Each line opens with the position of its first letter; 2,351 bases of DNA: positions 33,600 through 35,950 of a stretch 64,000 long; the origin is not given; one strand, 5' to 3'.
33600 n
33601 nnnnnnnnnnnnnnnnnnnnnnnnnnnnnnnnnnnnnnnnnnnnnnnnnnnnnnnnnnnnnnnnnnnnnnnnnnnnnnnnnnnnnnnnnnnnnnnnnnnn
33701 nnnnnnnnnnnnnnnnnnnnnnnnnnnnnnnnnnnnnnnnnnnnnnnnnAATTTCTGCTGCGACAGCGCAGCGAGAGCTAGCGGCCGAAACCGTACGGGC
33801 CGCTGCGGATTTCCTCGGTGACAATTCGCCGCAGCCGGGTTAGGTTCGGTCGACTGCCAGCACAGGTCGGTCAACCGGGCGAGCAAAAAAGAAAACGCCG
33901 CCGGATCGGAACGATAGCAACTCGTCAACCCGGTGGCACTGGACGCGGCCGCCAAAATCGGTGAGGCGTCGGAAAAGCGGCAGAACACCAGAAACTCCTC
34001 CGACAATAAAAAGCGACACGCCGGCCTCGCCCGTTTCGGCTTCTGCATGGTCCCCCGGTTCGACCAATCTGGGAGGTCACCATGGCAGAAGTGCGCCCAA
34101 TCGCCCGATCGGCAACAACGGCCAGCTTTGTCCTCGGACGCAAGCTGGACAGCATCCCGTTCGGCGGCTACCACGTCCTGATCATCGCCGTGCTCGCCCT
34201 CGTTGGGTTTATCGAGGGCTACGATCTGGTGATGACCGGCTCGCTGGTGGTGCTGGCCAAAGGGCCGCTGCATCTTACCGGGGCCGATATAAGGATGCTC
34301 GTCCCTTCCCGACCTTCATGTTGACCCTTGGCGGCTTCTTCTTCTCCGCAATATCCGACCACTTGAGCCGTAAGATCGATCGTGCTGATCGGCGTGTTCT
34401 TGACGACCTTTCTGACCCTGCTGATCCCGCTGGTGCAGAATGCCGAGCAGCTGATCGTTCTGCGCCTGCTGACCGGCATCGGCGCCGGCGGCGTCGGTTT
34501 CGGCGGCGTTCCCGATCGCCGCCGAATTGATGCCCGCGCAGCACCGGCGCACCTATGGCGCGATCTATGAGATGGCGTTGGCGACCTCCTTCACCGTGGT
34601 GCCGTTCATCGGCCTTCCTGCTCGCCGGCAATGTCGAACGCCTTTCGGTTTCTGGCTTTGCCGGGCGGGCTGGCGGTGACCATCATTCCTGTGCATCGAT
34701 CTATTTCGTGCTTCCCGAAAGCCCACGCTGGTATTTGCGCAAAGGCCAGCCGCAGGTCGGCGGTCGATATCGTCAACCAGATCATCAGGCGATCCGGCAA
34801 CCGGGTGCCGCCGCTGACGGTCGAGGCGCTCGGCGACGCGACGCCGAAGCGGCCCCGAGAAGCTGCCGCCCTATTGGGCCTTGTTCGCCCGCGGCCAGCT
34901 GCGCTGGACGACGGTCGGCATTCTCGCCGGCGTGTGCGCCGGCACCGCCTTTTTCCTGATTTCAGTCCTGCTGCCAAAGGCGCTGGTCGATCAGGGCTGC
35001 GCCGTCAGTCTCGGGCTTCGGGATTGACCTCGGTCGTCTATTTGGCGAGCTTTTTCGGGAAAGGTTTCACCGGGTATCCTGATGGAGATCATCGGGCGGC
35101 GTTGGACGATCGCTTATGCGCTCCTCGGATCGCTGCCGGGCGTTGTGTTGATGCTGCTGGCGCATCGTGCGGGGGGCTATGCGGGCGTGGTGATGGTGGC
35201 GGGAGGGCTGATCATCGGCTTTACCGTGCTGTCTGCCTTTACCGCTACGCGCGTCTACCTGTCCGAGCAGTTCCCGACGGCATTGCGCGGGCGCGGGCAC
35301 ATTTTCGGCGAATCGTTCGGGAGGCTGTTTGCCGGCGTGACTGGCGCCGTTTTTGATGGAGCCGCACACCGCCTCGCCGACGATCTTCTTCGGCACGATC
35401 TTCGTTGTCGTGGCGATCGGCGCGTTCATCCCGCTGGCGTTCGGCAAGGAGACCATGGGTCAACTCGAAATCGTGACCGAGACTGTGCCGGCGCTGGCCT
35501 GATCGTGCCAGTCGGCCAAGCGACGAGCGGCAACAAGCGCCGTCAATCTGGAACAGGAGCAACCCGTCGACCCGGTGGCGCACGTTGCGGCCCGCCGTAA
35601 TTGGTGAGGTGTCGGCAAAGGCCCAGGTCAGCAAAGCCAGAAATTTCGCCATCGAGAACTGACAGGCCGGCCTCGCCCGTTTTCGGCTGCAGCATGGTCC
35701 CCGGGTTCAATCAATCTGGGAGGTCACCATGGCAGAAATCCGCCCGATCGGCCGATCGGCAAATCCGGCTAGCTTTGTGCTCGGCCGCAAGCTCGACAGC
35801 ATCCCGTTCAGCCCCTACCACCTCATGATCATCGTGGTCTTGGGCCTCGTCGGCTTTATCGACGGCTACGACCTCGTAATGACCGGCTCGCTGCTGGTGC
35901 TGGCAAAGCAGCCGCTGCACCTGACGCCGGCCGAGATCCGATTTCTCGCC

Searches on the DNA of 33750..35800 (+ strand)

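Call 10: search_rna_families(source=window, start=33750, end=35800, threshold=evalue, max_evalue=10, show_alignments=3)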
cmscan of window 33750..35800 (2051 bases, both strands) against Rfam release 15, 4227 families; matches with E-value up to 10: 8.
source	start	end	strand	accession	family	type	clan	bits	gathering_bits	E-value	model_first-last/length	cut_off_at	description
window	34138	34189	-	RF01275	sR22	Gene; snRNA; snoRNA; CD-box;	-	17.8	40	1.7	1-58/58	no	Small nucleolar RNA sR22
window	34914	34948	-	RF01340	CRISPR-DR29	Gene; CRISPR;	-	17.6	39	2.5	1-37/37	no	CRISPR RNA direct repeat element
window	35253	35364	+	RF02594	NsiR9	Gene; sRNA;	-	16.2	90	2.3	1-123/123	no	Nitrogen stress-induced RNA 9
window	34669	34716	-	RF01129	sR44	Gene; snRNA; snoRNA; CD-box;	-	15.4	45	1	1-55/55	no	Small nucleolar RNA sR44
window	34843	34876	-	RF04218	HCV_5BSL1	Cis-reg;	-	14.8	44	7.6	1-47/47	no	Hepatitis C virus stem-loop I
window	34414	34500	+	RF03023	rpfG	Gene; sRNA;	-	14.3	75.9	6.6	1-85/85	no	rpfG RNA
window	34421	34548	-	RF01390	isrG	Gene; sRNA;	-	12.9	100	1.2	60-219/279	no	isrG Hfq binding RNA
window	34468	34569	+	RF01390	isrG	Gene; sRNA;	-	10.2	100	7.3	1-279/279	no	isrG Hfq binding RNA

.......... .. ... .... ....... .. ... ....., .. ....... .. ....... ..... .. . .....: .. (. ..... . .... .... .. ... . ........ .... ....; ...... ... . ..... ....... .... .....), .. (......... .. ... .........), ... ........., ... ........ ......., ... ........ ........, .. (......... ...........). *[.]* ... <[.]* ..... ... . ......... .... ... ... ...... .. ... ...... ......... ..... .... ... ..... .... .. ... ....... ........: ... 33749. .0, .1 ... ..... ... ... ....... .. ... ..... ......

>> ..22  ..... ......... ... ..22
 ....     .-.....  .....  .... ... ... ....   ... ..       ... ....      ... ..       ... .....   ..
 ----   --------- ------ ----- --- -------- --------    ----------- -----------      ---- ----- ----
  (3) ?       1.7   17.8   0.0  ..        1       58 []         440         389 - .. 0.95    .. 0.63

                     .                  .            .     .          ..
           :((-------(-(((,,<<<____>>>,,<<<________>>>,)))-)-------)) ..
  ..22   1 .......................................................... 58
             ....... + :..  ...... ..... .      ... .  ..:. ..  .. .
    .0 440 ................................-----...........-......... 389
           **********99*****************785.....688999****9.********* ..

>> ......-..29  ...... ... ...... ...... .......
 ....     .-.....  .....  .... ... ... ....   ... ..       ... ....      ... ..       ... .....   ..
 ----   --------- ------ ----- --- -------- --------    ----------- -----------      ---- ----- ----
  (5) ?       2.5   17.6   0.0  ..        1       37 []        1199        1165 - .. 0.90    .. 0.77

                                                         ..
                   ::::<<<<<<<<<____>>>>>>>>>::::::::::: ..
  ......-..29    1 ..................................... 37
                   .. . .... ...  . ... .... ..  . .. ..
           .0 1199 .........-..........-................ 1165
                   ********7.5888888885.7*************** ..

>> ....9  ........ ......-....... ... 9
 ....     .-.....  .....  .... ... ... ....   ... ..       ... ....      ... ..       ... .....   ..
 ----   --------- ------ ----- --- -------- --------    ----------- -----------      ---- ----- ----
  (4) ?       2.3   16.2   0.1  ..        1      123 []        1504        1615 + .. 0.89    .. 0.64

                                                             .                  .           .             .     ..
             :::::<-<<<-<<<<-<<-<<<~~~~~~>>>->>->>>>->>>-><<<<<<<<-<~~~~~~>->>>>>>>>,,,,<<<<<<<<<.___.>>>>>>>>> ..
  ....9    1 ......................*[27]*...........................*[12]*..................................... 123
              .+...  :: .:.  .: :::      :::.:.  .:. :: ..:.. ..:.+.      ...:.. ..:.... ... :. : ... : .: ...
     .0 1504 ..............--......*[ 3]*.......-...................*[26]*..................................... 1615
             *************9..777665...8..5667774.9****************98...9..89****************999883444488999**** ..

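Call 43: build_rna_model(alignment_id=A3, structure=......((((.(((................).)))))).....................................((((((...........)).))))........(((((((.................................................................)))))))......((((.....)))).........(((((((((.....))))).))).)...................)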
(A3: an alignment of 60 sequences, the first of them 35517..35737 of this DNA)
Model R1 built from alignment A3 (60 sequences, 258 columns); structure: as given.
model positions 220; base pairs 33; branch points 4; effective number of sequences 12.55; information 0.59 bits per position. Calibrated on 0.2 Mb of random sequence (short: E-values are rough).
structure used (alignment columns):
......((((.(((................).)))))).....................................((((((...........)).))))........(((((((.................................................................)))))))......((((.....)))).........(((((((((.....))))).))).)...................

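Call 44: search_with_rna_model(model_id=R1, sources=[window, L001, L002, L003, L004, L005, L006, L007, L008, L009, L010, L011, L012, L013, L014, L015, L016, L017, L018, L019, L020, L021, L022, L023, L024, L025, L026, L027, L028, L029, L030, L031, L032, L033, L034, L035, L036, L037, L038, L039, L040, L041, L042, L043, L044, L045, L046, L047, L048, L049, L050, L051, L052, L053, L054, L055, L056, L057, L058, L059, L060, L061, L062, L063, L064, L065, L066, L067, L068, L069, L070, L071, L072, L073, L074, L075, L076, L077, L078, L079, L080], max_evalue=0.001, make_alignment=true)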
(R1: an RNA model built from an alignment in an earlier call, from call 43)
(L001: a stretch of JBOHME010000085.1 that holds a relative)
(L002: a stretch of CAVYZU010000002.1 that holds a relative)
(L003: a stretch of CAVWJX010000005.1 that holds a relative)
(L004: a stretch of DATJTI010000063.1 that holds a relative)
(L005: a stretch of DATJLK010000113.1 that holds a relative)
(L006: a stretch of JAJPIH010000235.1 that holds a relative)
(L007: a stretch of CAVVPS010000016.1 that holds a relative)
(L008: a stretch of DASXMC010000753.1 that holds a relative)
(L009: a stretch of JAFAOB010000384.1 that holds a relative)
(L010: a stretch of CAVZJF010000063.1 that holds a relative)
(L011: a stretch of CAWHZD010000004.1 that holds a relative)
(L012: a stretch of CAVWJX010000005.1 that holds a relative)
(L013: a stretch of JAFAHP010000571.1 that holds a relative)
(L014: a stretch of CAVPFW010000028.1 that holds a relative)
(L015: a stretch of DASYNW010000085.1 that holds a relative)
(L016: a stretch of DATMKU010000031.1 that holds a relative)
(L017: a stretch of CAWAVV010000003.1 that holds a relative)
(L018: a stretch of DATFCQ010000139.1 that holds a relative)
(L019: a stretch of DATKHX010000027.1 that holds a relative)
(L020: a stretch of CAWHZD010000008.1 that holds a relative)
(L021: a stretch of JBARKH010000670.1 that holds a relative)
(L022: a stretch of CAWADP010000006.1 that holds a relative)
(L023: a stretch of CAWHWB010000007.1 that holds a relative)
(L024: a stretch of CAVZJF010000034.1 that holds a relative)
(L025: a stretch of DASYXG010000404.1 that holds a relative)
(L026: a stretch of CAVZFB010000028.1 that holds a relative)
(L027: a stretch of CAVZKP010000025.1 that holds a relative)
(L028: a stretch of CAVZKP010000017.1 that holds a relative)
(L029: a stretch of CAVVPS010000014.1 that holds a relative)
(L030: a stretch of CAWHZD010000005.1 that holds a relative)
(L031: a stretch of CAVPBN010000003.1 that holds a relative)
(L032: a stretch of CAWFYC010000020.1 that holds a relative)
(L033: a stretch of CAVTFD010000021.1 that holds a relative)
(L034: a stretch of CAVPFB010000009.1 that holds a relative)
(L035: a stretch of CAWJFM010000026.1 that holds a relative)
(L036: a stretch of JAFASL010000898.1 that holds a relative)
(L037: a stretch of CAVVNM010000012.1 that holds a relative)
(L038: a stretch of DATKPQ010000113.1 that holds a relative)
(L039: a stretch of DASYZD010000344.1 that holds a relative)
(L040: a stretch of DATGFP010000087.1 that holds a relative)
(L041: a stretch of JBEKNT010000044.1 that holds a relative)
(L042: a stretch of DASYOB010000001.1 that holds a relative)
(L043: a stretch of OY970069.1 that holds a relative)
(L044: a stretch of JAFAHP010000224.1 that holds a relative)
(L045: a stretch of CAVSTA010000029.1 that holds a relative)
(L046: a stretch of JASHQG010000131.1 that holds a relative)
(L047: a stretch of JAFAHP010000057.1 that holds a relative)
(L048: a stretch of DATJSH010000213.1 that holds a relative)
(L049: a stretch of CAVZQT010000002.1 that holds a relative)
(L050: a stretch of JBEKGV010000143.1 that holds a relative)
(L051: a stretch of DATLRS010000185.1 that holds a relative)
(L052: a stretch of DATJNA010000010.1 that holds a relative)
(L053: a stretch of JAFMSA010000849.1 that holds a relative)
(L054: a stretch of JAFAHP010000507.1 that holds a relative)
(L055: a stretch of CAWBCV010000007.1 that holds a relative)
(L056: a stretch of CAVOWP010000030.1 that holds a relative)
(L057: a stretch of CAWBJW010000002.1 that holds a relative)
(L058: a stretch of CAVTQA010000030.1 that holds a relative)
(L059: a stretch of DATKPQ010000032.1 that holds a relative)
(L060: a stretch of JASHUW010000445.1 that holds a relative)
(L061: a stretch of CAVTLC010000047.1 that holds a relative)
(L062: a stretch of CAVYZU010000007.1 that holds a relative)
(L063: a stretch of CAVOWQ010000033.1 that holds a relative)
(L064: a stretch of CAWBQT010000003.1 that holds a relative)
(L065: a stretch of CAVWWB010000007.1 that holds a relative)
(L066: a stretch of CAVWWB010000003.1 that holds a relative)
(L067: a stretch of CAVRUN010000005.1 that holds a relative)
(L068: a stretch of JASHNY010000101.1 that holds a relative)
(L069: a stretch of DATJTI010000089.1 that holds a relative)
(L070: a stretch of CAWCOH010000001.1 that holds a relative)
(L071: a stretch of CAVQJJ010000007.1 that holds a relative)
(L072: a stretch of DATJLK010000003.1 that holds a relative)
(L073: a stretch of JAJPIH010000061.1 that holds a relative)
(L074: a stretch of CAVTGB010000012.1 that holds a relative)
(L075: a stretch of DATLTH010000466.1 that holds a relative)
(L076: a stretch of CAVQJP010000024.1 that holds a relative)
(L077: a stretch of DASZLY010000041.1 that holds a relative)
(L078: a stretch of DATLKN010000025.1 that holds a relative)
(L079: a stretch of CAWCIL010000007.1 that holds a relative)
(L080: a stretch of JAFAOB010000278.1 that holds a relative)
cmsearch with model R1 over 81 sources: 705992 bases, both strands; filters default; matches with E-value up to 0.001: 121.
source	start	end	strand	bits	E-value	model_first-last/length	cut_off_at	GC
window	35519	35737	+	202.3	2.3e-53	1-220/220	no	0.62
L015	537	748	+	193.7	5.4e-51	1-220/220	no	0.6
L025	2188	2403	+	191.8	1.8e-50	1-220/220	no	0.61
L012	3783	4009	+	187.1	3.5e-49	1-220/220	no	0.56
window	33875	34090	+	186.7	4.4e-49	1-220/220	no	0.6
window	10294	10514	+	185.1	1.2e-48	1-220/220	no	0.65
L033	3793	4009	+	184.8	1.5e-48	1-220/220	no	0.6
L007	3792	4009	+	183.8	2.7e-48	1-220/220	no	0.61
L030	3794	4009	+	181.8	9.6e-48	1-220/220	no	0.59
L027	3792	4009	+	180.2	2.7e-47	1-220/220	no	0.59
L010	3792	4009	+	175.6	5e-46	1-220/220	no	0.63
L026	3800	4009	+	167.4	8.5e-44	1-220/220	no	0.54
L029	2166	2375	+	167.3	8.9e-44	1-220/220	no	0.56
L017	3795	4009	+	166.4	1.6e-43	1-220/220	no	0.59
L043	3790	4009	+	166.2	1.8e-43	1-220/220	no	0.57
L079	3870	4092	+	165.4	3e-43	1-220/220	no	0.58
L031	3795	4009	+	164.1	7e-43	1-220/220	no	0.6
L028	2146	2365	+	161.4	3.8e-42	1-220/220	no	0.57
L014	2157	2374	+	160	8.9e-42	1-220/220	no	0.56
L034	5528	5751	+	158.7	2.1e-41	1-220/220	no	0.59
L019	3657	3870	+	158.2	2.8e-41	1-220/220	no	0.6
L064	3798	4009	+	157.2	5.4e-41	1-220/220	no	0.62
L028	3789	4009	+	156.5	8.2e-41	1-220/220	no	0.62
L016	5426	5643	+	156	1.2e-40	1-220/220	no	0.62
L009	5423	5642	+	154.2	3.5e-40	1-220/220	no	0.6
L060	639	844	+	148.4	1.4e-38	1-220/220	no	0.61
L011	3792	4009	+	148.3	1.4e-38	1-220/220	no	0.56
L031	2164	2377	+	148.1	1.6e-38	1-220/220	no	0.65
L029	3797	4009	+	147.6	2.2e-38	1-220/220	no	0.62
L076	5429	5653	+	147.3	2.8e-38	1-220/220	no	0.63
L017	2164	2377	+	147.2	3e-38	1-220/220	no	0.6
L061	5423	5639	+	144.8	1.3e-37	1-220/220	no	0.59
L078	3803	4009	+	142.9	4.6e-37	1-220/220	no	0.6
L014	3794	4009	+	141.3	1.2e-36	1-220/220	no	0.59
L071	3807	4009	+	141.3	1.2e-36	1-220/220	no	0.61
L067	5423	5636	+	139.1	4.9e-36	1-220/220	no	0.6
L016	3809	4009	+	138.6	6.6e-36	1-220/220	no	0.63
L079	5515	5716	+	138.1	9.1e-36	1-220/220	no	0.64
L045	3793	4009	+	136.6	2.4e-35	1-220/220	no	0.63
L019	5516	5716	+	135.3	5.3e-35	1-220/220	no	0.63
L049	5427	5636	+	134.3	1e-34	1-220/220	no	0.62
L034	7176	7381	+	132.4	3.4e-34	1-220/220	no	0.62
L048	2383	2587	+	131.5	5.8e-34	1-220/220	no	0.61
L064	564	769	+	130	1.5e-33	1-220/220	no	0.6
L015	2163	2400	+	129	2.9e-33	1-220/220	no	0.63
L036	791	1004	+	128.8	3.2e-33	1-220/220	no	0.6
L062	5423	5628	+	128.6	3.7e-33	1-220/220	no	0.65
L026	5430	5642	+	128.5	4e-33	1-220/220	no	0.6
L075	3793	4009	+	127.2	8.7e-33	1-220/220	no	0.64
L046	3801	4006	+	127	9.8e-33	1-220/220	no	0.57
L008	1991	2193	+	126.4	1.4e-32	1-220/220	no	0.6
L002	3795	4009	+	126.3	1.5e-32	1-220/220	no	0.61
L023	2350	2564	+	124.8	4.1e-32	1-220/220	no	0.56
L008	122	342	+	121.9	2.5e-31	1-220/220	no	0.57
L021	3798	4009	+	120.4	6.4e-31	1-220/220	no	0.54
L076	3812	4009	+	119.5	1.2e-30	1-220/220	no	0.64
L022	3784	4009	+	119.3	1.3e-30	1-220/220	no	0.6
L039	3800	4009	+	119.3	1.3e-30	1-220/220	no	0.55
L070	3796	4009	+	118.7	1.9e-30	1-220/220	no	0.58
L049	3811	4009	+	116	1.1e-29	1-220/220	no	0.58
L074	3807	4009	+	113.7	4.5e-29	1-220/220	no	0.57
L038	148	354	+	111.3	2e-28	1-220/220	no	0.6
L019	7138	7356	+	110.3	3.7e-28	1-220/220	no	0.67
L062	3808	4009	+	105.9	6e-27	1-220/220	no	0.54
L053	1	205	+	105.1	1e-26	13-220/220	5'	0.59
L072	472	666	+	105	1e-26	1-220/220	no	0.66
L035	3790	4009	+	104.2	1.8e-26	1-220/220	no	0.6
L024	3796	4009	+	103.4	3e-26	1-220/220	no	0.59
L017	532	745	+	103.2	3.4e-26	1-220/220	no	0.57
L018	7279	7482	+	102.9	4e-26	1-220/220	no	0.67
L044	2022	2219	+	102.4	5.5e-26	1-220/220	no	0.63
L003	3787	4009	+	97.7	1.1e-24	1-220/220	no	0.6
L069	3788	4009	+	97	1.7e-24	1-220/220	no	0.56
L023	5511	5693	+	96.3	2.6e-24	1-220/220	no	0.61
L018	3792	3998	+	94.2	9.7e-24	1-220/220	no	0.65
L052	2039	2244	+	92.9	2.3e-23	1-220/220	no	0.62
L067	3813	4009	+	92.6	2.7e-23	1-220/220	no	0.54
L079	2171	2352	+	90.4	1.1e-22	1-220/220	no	0.68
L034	3830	4009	+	89.3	2.2e-22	1-220/220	no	0.68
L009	3814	4009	+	80.7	4.8e-20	1-220/220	no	0.61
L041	3774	3988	+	79.5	1e-19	1-220/220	no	0.62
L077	3788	3973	+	73.3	5.1e-18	1-220/220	no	0.66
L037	3795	4009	+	73.1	5.8e-18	1-220/220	no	0.58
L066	3799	4009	+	72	1.2e-17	1-220/220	no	0.56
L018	5542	5745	+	70.1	4e-17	1-220/220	no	0.61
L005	3817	4009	+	69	7.8e-17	1-220/220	no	0.62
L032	313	526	+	66.1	4.8e-16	1-220/220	no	0.58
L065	3800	4009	+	66.1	4.9e-16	1-220/220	no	0.57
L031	531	743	+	64.8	1.1e-15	1-220/220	no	0.54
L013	1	138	+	62.9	3.7e-15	78-220/220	5'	0.57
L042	1933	2135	+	59.6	3e-14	1-220/220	no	0.55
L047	991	1174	+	59.3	3.5e-14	1-220/220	no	0.6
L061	3794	4009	+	57.1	1.4e-13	1-220/220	no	0.54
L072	2159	2385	+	53.2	1.7e-12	1-220/220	no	0.6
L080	512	729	+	51.6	4.5e-12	1-220/220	no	0.56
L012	5430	5642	+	51.1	6.5e-12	1-220/220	no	0.63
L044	3673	3882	+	50.9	7.1e-12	1-220/220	no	0.6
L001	3851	4009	+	50.8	7.6e-12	1-220/220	no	0.67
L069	5443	5645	+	50.6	8.5e-12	1-220/220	no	0.7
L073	1095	1273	+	50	1.3e-11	1-220/220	no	0.64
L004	3804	4009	+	43.5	7.8e-10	1-220/220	no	0.67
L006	1214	1432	+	42.3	1.7e-09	1-220/220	no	0.63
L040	3777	3982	+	40.5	5e-09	1-220/220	no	0.68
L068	3793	3990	+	37.3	3.8e-08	1-220/220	no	0.64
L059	3848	4009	+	34.8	1.9e-07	1-220/220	no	0.62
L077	897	1095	-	32.8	6.7e-07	1-220/220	no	0.62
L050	3621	3834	+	32.7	6.9e-07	1-220/220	no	0.6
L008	3606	3823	+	31.6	1.4e-06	1-220/220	no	0.63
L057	5600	5794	+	28.4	1.1e-05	1-220/220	no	0.65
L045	5424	5474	+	27.4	2e-05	1-220/220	no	0.65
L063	5427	5478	+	25.6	6.3e-05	1-220/220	no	0.58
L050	1667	1869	+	25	8.8e-05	1-220/220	no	0.52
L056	3955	4009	+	24.2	0.00015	1-220/220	no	0.55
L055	3958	4009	+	23.9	0.00018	1-220/220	no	0.6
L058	3958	4009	+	23.9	0.00018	1-220/220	no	0.6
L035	5417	5519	+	23.7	0.0002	1-220/220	no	0.69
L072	3802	4009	+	23.3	0.00026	1-220/220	no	0.61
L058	2487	2540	+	23.1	0.00031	1-220/220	no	0.57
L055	2487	2540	+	23.1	0.00031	1-220/220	no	0.57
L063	3956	4009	+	22.8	0.00036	1-220/220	no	0.56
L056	5429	5478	+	21.9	0.00062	1-220/220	no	0.6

Alignment A4: 121 matches aligned to the model, 465 columns, each read 5' to 3' on its own strand. Consensus structure (alignment columns), stored with it:
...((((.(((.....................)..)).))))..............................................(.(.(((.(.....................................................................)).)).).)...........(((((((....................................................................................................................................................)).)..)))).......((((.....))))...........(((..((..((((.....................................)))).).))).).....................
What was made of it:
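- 33875..34081 (+): Leader copy 2. J is at 33906-33933 and P5 at 34052-34076. It precedes a frameshifted MFS remnant at 34082-35502. Covariance-model match at 187 bits (call 44).
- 35519..35728 (+): Leader copy 3. J is at 35548-35575 and P5 at 35699-35723. It fills the whole gap after the copy 2 stop codon (35500-35502) and precedes a frameshifted MFS remnant from 35729 to about 37150. Covariance-model match at 202 bits (call 44).
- Checked: A covariance model finds exactly these three sites in the 64 kb window, at 185-202 bits (call 44).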

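Call 64: search_with_rna_model(model_id=R1, sources=[L081, L082, L083, L084, L085, L086, L087, L088, L089, L090, L091, L092, L093, L094, L095, L096, L097, L098, L099, L100, L101, L102, L103, L104, L105, L106, L107, L108, L109, L110, L111, L112, L113, L114, L115, L116, L117, L118, L119, L120, L121, L122, L123, L124, L125, L126, L127, L128, L129, L130, L131, L132, L133, L134, L135, L136, L137, L138, L139, L140, L141, L142, L143, L144, L145, L146, L147, L148, L149, L150, L151, L152, L153, L154, L155, L156, L157, L158, L159, L160], max_evalue=0.01)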
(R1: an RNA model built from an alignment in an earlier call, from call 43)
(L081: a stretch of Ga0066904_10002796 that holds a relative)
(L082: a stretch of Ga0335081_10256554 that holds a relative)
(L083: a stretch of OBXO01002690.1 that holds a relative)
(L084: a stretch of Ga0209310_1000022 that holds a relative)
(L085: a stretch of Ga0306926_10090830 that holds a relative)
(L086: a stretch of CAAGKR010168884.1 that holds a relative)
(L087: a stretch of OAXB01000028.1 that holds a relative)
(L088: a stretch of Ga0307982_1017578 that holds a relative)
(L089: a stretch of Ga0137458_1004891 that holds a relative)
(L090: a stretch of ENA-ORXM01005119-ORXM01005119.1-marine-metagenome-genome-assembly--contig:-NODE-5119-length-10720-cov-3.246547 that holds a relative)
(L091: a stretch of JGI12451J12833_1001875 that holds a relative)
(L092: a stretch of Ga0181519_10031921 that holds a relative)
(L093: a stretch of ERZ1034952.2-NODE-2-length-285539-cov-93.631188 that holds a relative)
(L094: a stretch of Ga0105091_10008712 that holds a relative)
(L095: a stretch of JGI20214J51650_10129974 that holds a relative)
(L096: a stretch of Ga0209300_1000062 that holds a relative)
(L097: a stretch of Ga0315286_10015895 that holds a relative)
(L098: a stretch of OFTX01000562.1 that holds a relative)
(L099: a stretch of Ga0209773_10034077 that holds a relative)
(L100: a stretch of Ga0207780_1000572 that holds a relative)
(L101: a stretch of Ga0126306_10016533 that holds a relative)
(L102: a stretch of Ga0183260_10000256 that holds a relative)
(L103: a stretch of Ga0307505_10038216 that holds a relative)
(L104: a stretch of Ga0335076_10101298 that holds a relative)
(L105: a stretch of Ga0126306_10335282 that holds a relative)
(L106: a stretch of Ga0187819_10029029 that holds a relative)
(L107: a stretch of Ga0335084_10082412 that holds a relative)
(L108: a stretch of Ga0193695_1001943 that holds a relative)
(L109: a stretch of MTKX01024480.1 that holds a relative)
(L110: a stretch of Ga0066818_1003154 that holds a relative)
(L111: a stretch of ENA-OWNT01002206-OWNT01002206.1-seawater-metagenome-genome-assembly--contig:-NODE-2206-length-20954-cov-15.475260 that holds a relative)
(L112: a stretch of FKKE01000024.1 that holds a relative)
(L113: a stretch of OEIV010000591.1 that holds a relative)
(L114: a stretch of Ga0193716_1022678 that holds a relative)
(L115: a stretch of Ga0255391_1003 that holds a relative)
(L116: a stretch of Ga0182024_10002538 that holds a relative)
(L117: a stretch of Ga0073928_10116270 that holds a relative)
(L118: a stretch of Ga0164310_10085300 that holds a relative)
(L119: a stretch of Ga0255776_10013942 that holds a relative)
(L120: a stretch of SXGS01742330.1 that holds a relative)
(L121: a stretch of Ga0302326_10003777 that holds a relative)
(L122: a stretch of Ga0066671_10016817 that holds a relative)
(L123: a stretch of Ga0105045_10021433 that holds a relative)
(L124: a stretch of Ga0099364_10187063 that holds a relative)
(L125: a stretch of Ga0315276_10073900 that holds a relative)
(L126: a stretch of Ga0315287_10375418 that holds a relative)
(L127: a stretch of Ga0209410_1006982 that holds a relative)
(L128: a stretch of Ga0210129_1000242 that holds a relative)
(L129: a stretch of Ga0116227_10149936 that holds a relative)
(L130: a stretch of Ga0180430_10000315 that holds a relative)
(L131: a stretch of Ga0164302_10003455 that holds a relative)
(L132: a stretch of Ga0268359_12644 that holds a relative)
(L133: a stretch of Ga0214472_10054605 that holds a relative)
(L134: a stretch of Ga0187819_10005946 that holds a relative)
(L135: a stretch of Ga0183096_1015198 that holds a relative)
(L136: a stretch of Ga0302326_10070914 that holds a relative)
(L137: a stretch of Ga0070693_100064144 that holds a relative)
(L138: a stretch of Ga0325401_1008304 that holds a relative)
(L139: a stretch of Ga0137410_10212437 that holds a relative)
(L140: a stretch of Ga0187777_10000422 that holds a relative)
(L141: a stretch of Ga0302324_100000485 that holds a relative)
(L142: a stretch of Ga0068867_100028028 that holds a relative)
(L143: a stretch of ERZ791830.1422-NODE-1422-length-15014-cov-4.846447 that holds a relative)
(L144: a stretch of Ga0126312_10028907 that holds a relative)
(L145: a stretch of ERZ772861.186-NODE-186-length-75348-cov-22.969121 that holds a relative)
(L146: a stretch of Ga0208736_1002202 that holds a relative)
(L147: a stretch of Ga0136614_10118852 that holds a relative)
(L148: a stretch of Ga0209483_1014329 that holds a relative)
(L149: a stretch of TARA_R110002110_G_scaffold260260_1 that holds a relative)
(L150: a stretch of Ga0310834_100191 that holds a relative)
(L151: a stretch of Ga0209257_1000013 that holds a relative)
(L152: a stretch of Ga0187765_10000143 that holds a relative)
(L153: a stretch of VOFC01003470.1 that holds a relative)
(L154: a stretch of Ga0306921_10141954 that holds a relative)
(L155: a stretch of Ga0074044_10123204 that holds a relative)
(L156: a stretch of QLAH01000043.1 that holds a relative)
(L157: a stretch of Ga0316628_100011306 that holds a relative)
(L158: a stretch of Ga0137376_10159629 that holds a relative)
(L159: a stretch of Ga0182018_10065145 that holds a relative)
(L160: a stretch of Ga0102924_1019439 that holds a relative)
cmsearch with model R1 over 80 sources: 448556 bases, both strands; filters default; matches with E-value up to 0.01: 9.
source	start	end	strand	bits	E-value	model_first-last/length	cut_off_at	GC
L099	1299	1516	+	202.2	1.6e-53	1-220/220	no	0.61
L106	2738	2952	-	155.9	7.5e-41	1-220/220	no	0.59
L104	634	842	+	153.7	3.1e-40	1-220/220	no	0.6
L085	930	1130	+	57.7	6.4e-14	1-220/220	no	0.61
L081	3861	4021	+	18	0.0047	1-220/220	no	0.66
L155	617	653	-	17.9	0.0051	36-77/220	no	0.7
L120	565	607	-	17.8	0.0053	36-77/220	no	0.72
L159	2081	2121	-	17.6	0.0063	36-77/220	no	0.68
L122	1929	1971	-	16.9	0.0093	33-77/220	no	0.65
